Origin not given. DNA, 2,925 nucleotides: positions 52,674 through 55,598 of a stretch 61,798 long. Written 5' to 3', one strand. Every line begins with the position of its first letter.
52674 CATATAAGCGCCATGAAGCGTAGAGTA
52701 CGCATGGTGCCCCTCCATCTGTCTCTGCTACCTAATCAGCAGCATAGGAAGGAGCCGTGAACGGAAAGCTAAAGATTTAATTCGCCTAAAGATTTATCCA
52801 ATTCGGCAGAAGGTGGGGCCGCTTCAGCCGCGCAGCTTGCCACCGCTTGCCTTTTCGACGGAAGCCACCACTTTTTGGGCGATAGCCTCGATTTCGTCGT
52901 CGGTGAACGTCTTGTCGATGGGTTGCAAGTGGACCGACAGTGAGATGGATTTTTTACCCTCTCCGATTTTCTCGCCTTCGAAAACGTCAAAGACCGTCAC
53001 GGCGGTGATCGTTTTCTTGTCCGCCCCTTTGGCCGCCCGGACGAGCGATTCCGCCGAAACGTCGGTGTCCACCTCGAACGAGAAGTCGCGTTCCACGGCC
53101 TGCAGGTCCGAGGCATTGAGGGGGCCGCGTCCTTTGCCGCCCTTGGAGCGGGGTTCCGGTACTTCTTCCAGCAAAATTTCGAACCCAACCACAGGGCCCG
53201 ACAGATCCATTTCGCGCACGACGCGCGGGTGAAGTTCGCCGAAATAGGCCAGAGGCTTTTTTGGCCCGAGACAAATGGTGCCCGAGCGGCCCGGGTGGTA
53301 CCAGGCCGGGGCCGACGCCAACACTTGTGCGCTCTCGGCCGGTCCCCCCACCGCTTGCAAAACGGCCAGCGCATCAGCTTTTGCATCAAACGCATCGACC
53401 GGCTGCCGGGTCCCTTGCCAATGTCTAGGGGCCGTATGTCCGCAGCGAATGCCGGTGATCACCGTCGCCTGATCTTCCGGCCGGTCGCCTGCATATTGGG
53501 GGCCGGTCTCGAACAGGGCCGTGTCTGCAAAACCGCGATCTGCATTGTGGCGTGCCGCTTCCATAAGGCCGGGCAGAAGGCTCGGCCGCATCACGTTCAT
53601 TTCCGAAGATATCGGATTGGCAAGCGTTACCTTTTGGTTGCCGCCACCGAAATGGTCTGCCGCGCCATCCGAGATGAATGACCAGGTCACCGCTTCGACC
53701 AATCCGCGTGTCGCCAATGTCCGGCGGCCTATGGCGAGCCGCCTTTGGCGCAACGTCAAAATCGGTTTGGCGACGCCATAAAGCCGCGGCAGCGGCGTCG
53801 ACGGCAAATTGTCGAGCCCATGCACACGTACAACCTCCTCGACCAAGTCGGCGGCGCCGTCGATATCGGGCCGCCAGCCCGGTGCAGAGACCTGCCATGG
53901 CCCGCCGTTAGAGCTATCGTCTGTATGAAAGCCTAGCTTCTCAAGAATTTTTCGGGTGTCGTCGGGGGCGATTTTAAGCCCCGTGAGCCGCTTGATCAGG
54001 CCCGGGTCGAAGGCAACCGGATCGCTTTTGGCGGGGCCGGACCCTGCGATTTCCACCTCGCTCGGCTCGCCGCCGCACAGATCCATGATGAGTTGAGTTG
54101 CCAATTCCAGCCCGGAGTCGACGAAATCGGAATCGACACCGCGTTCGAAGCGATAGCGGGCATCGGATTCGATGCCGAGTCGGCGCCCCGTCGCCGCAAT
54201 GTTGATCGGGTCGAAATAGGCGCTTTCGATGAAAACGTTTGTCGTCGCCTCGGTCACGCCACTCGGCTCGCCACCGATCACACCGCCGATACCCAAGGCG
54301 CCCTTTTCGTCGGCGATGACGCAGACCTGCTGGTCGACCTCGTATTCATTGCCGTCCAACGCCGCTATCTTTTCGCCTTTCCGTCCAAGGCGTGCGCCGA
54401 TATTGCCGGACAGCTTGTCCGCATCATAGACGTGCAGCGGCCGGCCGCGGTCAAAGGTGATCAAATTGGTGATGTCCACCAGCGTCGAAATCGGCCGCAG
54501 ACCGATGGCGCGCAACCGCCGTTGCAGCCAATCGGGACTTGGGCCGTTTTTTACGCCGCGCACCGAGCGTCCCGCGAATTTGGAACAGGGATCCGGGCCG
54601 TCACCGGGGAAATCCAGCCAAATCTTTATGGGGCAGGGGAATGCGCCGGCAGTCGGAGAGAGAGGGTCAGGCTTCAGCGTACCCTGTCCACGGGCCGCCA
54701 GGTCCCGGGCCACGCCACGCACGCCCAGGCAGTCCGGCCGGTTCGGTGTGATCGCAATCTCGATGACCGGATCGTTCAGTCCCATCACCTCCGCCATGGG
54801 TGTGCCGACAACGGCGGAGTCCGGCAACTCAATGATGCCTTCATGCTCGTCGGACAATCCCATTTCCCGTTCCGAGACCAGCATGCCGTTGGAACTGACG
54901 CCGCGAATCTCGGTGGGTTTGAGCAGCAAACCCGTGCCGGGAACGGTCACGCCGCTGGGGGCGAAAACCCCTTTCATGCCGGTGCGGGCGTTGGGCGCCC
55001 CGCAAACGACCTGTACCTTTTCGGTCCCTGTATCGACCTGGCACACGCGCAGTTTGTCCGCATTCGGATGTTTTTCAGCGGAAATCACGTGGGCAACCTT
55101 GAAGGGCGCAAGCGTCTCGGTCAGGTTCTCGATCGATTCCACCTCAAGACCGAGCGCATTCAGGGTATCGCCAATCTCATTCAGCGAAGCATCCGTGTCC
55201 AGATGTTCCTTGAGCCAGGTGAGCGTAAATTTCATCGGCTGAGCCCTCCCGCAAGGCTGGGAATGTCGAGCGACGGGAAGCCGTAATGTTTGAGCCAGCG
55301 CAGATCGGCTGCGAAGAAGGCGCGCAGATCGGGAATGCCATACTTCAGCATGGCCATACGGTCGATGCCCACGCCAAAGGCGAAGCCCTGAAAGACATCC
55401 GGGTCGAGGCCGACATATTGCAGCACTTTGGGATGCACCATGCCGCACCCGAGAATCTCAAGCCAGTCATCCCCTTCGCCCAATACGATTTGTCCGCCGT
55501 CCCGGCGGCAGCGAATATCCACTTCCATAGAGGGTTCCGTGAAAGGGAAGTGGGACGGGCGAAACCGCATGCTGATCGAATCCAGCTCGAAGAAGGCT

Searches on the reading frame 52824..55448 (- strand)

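Call 46: search_protein_families(library=pfam, proteins=[window:52824-55448:-], max_evalue=0.00001)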
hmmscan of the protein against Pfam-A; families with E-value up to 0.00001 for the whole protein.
window:52824-55448:- (874 aa): 5 families
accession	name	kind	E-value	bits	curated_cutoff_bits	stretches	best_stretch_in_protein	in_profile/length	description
PF03483.22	B3_4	-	2.5e-66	223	29.3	1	288-459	2-174/174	B3/4 domain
PF17759.6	tRNA_synthFbeta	-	3e-47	161.3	22.4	1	564-758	15-212/214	Phenylalanyl tRNA synthetase beta chain CLM domain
PF01588.26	tRNA_bind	-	4.8e-24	84.7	27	1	116-216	1-95/96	Putative tRNA binding domain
PF03147.19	FDX-ACB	-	1.4e-23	83.5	31.1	1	780-873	1-94/94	Ferredoxin-fold anticodon binding domain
PF03484.21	B5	-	2.8e-20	72.7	28.6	1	479-544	2-66/67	tRNA synthetase B5 domain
